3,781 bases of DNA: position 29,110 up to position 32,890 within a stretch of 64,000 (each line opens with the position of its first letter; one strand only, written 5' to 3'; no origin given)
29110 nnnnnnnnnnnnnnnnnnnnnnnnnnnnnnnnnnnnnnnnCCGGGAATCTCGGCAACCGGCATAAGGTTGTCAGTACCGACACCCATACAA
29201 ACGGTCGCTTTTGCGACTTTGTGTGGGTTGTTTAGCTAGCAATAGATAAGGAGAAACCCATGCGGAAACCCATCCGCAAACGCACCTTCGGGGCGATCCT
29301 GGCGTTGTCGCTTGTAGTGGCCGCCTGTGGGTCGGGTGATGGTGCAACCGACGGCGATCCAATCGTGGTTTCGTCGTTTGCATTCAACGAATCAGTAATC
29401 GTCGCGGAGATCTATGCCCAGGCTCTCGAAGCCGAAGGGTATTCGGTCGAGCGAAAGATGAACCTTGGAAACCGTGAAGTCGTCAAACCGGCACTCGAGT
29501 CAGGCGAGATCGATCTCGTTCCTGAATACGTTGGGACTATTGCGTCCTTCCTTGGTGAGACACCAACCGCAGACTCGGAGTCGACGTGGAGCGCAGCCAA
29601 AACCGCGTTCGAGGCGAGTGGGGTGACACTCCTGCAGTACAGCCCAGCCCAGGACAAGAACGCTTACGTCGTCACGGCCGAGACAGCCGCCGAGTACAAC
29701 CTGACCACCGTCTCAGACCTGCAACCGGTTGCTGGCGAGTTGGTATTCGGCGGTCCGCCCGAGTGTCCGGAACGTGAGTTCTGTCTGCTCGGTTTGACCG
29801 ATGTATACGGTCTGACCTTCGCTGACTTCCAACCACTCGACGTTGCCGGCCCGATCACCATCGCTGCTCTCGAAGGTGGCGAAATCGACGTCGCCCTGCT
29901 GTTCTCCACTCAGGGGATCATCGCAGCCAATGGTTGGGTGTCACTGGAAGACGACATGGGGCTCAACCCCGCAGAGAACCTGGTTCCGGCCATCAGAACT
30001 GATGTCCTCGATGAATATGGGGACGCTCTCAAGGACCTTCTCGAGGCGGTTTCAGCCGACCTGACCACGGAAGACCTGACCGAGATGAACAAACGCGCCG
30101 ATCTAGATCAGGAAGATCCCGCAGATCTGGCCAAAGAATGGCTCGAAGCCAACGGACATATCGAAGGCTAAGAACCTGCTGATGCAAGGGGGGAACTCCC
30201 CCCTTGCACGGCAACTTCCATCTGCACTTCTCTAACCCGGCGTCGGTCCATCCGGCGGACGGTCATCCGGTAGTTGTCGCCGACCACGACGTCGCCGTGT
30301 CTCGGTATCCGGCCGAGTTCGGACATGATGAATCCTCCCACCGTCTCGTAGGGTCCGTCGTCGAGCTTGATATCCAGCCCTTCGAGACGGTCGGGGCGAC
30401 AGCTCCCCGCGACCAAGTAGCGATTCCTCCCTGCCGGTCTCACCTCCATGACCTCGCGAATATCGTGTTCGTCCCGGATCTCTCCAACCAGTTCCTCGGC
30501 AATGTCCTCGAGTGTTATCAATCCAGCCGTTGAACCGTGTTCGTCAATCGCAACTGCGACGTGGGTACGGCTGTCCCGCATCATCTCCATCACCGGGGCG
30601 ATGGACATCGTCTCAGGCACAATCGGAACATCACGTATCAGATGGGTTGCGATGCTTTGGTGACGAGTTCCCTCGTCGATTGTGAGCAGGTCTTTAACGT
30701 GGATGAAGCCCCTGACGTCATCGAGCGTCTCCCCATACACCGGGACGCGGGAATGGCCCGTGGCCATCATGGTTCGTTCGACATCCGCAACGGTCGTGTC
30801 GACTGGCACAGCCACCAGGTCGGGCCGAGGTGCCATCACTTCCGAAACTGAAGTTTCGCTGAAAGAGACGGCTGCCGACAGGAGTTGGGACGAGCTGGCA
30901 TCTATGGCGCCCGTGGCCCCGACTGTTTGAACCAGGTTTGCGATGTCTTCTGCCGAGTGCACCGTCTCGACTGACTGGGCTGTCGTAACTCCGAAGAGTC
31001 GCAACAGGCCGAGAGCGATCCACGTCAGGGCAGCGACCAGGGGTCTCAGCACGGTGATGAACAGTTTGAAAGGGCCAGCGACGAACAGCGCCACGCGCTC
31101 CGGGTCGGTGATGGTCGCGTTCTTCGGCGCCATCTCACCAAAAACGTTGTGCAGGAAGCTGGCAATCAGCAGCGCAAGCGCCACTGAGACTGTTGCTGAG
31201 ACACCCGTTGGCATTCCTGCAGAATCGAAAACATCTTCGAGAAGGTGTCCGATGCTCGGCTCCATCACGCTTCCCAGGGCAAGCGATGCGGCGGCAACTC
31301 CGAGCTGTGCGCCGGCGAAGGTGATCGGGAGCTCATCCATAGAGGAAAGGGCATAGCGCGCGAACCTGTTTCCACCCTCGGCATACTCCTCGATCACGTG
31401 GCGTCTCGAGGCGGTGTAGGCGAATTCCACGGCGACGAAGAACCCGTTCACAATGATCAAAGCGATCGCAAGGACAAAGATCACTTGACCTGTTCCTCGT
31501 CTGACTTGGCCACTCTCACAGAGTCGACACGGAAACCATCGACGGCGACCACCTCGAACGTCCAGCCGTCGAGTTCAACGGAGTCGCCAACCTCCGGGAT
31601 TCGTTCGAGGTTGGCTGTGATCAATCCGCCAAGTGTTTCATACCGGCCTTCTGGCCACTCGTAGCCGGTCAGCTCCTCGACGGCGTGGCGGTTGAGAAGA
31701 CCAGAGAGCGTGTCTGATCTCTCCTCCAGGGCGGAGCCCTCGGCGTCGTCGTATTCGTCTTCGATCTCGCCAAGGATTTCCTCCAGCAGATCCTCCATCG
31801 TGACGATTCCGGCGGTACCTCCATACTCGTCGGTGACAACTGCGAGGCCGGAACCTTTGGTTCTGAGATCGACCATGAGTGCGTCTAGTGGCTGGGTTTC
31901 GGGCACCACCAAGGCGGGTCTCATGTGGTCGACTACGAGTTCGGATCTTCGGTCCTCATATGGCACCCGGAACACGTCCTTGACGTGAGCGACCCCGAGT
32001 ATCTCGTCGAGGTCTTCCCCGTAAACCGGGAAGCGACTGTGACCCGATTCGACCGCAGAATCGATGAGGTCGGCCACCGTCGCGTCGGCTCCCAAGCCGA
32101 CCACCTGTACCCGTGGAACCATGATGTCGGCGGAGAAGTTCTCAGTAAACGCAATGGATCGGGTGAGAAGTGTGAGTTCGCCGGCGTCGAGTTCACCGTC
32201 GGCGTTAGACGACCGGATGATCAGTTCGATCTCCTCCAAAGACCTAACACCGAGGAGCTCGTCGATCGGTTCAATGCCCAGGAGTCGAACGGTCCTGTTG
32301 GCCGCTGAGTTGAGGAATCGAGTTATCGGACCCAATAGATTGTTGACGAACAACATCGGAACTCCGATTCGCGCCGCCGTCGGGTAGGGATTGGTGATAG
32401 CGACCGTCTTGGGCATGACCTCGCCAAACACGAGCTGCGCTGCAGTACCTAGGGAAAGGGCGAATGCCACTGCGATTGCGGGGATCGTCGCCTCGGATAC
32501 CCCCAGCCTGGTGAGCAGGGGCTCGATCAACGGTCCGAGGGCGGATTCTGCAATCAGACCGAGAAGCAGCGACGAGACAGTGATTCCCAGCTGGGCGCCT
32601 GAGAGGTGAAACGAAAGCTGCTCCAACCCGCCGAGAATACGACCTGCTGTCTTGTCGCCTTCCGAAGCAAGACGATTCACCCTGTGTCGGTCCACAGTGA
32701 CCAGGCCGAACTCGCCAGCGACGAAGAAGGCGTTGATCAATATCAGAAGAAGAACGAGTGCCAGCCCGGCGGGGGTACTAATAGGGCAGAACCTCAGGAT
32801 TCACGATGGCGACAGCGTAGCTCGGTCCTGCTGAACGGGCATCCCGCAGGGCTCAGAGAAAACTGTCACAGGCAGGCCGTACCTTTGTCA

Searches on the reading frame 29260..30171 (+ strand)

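Call 62: search_protein_families(library=pfam, proteins=[window:29260-30171:+], max_evalue=0.0001)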
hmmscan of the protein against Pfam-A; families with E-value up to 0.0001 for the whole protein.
window:29260-30171:+ (303 aa): 1 family
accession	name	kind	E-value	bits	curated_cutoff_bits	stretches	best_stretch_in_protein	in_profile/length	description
PF04069.17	OpuAC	-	1.4e-51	176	21.2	1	33-296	1-256/257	Substrate binding domain of ABC-type glycine betaine transport system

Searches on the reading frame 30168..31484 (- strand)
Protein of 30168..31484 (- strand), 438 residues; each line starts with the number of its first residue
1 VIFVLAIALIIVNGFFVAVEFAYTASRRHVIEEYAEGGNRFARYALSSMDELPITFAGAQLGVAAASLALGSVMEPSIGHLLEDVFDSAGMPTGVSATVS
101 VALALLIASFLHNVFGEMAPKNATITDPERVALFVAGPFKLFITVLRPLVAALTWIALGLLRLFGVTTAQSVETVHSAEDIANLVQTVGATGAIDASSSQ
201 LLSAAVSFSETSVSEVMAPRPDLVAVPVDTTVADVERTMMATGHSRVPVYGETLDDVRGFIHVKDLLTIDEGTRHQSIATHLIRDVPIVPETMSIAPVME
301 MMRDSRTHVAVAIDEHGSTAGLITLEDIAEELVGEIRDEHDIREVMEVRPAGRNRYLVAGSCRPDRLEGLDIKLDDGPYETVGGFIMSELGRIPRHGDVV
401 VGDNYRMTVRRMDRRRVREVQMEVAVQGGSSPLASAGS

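Call 62: search_protein_families(library=pfam, proteins=[window:30168-31484:-], max_evalue=0.0001)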
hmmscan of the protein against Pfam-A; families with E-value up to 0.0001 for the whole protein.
window:30168-31484:- (438 aa): 3 families
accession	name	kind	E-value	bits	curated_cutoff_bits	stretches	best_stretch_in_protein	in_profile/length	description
PF01595.25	CNNM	-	7.7e-37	127.1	28.4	1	5-196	2-179/181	Cyclin M transmembrane N-terminal domain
PF03471.22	CorC_HlyC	-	6.5e-19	68.2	27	1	352-423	4-78/81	Transporter associated domain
PF00571.33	CBS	-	4.3e-17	62.6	24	2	213-268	1-53/57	CBS domain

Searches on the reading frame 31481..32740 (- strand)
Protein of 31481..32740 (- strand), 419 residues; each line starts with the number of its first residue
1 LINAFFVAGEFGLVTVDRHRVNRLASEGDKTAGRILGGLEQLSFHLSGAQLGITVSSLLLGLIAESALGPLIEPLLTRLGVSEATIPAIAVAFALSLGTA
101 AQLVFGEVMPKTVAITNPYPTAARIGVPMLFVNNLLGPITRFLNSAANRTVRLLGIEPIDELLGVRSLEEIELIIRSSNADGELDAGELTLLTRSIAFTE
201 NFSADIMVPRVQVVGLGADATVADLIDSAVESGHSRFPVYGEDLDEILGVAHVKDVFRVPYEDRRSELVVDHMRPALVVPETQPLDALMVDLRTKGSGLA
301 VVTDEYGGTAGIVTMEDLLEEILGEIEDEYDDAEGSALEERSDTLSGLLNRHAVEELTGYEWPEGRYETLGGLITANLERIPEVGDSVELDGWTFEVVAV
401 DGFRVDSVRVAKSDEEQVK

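Call 62: search_protein_families(library=pfam, proteins=[window:31481-32740:-], max_evalue=0.0001)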
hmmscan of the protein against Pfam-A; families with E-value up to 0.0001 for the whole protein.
window:31481-32740:- (419 aa): 3 families
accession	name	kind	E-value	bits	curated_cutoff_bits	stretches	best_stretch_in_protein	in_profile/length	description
PF01595.25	CNNM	-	3.4e-34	118.5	28.4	1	2-187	9-180/181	Cyclin M transmembrane N-terminal domain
PF03471.22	CorC_HlyC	-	5.1e-19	68.5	27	1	340-412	5-79/81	Transporter associated domain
PF00571.33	CBS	-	7.9e-14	52.2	24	1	273-323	5-56/57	CBS domain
